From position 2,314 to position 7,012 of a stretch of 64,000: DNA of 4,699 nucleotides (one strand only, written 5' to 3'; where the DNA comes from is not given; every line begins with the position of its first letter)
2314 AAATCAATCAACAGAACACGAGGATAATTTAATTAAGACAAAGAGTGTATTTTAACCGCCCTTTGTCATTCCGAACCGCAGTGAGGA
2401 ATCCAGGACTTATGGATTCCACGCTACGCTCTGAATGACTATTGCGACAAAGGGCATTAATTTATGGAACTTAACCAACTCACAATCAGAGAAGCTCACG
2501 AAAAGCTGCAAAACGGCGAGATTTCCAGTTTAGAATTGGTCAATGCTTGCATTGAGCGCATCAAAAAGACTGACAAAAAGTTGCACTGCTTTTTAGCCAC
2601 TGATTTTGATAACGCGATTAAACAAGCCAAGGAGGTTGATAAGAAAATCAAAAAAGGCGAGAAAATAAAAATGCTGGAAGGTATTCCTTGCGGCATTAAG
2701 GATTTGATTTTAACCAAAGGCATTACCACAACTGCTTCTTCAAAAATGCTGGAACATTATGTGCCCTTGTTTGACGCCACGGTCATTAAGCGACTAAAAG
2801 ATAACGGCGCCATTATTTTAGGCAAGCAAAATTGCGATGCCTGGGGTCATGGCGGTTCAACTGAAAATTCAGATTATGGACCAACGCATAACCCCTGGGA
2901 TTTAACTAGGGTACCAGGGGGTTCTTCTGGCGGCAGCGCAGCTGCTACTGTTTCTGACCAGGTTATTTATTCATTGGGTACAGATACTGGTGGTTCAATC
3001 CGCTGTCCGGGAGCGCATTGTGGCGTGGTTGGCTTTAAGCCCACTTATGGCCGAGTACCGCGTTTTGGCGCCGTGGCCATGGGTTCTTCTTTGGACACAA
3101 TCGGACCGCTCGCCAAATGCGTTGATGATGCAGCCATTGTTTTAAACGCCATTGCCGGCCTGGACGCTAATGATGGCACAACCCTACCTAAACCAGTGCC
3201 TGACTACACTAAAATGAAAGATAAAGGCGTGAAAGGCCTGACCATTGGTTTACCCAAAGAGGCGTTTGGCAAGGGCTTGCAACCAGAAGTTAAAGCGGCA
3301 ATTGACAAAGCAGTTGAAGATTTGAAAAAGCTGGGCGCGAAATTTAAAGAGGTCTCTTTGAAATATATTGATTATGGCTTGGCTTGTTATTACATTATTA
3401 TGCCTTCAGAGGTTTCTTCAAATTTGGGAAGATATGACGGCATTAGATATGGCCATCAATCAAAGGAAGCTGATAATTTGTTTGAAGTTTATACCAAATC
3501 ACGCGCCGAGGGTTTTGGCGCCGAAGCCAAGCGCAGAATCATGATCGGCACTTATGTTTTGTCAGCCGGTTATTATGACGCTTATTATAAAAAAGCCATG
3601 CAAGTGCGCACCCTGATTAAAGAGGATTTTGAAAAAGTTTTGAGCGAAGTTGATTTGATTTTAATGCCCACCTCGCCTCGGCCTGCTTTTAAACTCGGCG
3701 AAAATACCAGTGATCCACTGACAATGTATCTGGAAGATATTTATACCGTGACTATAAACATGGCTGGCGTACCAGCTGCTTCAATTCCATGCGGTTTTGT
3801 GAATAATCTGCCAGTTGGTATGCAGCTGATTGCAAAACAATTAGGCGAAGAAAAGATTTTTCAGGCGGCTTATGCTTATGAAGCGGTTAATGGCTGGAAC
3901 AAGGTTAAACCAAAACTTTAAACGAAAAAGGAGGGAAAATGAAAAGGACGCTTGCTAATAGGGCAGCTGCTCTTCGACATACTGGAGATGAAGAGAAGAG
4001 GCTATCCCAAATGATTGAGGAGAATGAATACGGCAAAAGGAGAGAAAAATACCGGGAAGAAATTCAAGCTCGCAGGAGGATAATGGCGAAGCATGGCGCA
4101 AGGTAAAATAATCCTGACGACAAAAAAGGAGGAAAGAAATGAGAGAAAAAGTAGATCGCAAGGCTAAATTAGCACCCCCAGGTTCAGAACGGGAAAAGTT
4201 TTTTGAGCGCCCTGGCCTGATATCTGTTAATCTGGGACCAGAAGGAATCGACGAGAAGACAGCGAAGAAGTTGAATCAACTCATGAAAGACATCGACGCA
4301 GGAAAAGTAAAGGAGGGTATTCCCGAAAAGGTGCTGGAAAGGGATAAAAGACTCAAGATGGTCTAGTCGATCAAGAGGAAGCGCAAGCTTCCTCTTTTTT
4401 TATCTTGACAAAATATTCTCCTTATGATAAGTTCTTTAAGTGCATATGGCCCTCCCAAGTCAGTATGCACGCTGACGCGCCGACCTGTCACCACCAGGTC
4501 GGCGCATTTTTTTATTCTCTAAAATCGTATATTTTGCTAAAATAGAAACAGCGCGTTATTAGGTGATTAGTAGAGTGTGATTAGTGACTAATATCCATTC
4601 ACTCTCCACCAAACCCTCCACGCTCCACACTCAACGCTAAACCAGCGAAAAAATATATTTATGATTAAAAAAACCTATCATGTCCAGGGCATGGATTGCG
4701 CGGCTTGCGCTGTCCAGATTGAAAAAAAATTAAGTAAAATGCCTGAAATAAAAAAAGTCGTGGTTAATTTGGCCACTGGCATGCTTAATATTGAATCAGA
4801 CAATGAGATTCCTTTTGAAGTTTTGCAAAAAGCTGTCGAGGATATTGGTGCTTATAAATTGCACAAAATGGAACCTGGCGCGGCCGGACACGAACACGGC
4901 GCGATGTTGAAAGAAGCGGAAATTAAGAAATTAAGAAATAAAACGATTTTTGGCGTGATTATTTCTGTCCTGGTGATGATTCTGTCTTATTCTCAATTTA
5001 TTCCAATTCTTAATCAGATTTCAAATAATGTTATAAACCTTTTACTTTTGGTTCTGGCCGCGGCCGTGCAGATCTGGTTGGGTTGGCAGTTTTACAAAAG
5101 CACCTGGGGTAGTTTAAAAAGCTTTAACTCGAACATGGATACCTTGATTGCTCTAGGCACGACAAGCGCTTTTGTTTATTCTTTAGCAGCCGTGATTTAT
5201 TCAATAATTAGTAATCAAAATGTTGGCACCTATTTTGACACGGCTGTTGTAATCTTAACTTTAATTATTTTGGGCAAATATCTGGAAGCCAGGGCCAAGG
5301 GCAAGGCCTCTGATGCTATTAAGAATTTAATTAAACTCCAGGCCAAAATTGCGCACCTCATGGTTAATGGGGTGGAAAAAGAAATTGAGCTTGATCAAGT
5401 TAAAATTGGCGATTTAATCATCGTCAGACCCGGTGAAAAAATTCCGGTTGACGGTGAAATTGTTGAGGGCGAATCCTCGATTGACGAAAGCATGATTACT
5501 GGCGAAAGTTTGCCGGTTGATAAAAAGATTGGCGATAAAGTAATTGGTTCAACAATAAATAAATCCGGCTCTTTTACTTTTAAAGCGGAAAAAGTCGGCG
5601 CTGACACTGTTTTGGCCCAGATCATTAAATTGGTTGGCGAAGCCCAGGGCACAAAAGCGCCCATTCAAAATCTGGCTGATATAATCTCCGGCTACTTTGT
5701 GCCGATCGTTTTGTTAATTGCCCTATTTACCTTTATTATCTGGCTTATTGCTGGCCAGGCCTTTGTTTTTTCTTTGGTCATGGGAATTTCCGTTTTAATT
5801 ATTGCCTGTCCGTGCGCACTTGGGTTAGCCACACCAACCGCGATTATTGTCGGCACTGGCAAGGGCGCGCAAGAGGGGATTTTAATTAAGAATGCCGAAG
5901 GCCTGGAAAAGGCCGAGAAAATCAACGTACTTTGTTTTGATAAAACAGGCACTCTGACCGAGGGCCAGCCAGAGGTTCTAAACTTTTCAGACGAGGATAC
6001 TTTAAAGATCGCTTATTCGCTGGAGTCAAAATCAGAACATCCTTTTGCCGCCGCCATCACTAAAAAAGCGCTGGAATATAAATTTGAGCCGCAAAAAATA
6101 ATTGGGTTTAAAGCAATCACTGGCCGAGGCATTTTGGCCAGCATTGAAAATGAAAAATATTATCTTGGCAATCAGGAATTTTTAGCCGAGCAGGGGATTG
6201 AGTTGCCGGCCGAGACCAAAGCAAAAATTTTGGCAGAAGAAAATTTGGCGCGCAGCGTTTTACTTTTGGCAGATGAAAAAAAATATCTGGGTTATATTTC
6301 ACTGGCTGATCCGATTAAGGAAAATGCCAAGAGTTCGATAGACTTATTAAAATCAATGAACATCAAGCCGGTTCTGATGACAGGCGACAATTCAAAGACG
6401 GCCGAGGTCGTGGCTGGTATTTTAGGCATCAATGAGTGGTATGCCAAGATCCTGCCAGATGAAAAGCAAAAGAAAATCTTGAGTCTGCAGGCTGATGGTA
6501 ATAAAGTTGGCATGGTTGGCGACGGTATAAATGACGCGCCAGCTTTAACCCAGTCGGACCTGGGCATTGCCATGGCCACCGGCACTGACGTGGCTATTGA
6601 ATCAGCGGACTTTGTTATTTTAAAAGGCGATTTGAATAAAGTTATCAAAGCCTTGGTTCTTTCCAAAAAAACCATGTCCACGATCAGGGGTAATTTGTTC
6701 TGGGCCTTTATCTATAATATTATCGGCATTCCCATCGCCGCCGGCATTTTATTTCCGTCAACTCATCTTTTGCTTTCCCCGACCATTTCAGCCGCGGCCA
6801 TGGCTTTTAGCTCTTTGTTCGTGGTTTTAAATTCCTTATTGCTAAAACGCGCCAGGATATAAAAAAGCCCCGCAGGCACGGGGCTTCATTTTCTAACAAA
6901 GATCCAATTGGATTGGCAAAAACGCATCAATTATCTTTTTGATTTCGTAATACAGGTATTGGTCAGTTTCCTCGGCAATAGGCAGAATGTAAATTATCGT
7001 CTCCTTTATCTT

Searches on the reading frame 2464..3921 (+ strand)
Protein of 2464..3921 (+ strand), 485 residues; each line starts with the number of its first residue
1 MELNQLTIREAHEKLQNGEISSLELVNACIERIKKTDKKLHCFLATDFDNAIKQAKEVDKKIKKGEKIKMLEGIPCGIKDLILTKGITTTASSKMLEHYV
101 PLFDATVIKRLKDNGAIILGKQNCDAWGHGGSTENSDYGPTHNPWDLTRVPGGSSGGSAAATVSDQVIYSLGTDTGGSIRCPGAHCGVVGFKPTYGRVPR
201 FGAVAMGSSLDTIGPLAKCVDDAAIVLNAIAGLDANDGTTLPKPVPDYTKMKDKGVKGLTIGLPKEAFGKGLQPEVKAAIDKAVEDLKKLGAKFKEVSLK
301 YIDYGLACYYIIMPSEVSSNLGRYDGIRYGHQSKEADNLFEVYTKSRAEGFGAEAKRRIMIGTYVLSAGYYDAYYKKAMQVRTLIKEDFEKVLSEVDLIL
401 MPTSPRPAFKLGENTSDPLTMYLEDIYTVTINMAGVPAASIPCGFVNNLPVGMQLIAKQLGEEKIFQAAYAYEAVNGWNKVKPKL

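Call 72: find_encoding_contigs(protein=window:2464-3921:+, flank=10000, max_places=2)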
Protein window:2464-3921:+ (485 aa): no gene with exactly this product is on record in the collection.

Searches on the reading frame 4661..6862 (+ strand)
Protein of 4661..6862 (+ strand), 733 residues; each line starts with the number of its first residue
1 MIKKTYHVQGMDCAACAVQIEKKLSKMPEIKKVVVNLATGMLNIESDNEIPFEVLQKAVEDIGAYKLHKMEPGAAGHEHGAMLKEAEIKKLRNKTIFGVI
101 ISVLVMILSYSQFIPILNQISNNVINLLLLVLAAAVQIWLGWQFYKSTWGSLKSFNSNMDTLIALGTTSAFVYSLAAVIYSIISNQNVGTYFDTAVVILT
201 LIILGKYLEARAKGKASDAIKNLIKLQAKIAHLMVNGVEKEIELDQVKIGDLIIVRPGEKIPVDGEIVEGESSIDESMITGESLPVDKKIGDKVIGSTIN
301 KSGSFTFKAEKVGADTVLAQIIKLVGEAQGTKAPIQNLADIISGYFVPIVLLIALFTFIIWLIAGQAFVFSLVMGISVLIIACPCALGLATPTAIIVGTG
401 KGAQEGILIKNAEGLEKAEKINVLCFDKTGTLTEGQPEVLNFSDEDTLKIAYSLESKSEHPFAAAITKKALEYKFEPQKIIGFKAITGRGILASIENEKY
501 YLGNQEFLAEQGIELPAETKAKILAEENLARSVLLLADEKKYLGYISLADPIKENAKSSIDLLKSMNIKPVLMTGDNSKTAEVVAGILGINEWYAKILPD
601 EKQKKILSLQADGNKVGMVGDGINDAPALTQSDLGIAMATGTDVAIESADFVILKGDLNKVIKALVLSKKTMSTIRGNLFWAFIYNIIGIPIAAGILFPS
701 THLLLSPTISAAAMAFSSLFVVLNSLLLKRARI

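Call 55: search_protein_families(library=pfam, proteins=[window:4661-6862:+], max_evalue=0.001)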
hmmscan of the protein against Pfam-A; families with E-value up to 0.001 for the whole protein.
window:4661-6862:+ (733 aa): 4 families
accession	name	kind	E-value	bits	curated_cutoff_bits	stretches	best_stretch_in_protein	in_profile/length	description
PF00122.25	E1-E2_ATPase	-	3.4e-60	203.1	28.1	1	226-404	2-180/181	E1-E2 ATPase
PF00702.32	Hydrolase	-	1.2e-30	107.7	26.4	1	421-631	1-189/191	haloacid dehalogenase-like hydrolase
PF00403.32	HMA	-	5.2e-13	49.6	24.8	1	5-63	1-60/62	Heavy-metal-associated domain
PF08282.18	Hydrolase_3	-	4.6e-06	27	20.9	1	609-664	199-254/255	haloacid dehalogenase-like hydrolase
